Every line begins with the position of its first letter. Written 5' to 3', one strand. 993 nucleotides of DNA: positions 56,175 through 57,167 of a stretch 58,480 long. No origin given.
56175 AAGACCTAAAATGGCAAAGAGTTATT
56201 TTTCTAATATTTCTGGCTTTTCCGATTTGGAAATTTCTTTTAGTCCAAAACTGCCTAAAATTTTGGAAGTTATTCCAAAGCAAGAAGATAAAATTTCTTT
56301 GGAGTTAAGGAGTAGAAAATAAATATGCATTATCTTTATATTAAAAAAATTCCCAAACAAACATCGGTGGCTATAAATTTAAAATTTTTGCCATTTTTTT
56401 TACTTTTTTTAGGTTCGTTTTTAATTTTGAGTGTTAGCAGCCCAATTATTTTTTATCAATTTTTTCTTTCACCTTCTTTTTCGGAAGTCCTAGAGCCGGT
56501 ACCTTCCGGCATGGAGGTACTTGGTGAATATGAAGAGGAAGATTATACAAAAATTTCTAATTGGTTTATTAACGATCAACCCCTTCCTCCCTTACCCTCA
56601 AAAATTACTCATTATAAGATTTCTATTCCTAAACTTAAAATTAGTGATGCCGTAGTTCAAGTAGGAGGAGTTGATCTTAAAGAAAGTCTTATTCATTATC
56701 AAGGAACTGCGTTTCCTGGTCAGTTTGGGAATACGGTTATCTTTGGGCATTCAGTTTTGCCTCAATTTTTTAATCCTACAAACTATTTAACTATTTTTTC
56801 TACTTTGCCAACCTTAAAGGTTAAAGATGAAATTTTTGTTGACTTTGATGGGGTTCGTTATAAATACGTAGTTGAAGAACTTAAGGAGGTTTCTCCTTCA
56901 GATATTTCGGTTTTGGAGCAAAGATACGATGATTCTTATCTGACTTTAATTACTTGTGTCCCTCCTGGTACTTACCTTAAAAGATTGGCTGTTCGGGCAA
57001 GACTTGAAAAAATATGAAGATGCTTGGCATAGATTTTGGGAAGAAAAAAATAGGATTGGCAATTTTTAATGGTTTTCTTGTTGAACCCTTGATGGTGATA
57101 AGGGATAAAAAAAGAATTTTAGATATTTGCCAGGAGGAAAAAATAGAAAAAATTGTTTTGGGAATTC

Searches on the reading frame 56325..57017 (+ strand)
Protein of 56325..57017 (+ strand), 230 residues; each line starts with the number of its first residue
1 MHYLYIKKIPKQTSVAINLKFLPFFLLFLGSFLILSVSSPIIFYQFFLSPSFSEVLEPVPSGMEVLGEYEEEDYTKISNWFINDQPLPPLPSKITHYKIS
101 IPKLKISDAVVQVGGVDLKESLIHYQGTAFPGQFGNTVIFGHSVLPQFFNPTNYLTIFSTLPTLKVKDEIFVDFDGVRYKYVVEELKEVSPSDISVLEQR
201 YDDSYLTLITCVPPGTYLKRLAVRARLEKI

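Call 9: search_protein_families(library=pfam, proteins=[window:56325-57017:+], max_evalue=0.01)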
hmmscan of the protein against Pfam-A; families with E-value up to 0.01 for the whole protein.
window:56325-57017:+ (230 aa): 1 family
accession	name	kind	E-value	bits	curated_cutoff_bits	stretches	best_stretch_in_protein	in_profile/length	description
PF04203.18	Sortase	-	4.8e-25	88.2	26.6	1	99-227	1-124/125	Sortase domain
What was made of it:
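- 56325..57017 (+): Sortase (TLITC active-site motif), the only candidate enzyme in the window for the LPxAG and [VI]PxSG signals. It lies 23 kb from the cluster. PF04203 88 bits (call 9).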

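Call 81: search_protein_families(library=ncbifam, proteins=[window:56325-57017:+], max_evalue=0.001)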
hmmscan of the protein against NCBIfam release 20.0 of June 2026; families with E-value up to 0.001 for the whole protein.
window:56325-57017:+ (230 aa): 6 families
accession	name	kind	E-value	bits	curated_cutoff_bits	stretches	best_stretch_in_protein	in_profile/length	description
NF033745.1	class_C_sortase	subfamily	5.4e-16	59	160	1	99-225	96-218/220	class C sortase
TIGR01076.1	sortase_fam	subfamily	2.1e-15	56.7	39.35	1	99-225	3-125/136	sortase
NF058671.1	sortase_SrtD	exception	9.3e-13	48.3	140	1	99-213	67-170/187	class D sortase, LPxTATN-specific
NF033746.1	class_D_sortase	subfamily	1.4e-12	47.6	165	1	98-213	12-116/135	class D sortase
NF033747.1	class_E_sortase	subfamily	2.4e-12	47.2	160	1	99-229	74-207/211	class E sortase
NF033748.1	class_F_sortase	subfamily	1.5e-05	24.6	166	1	108-212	33-134/155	class F sortase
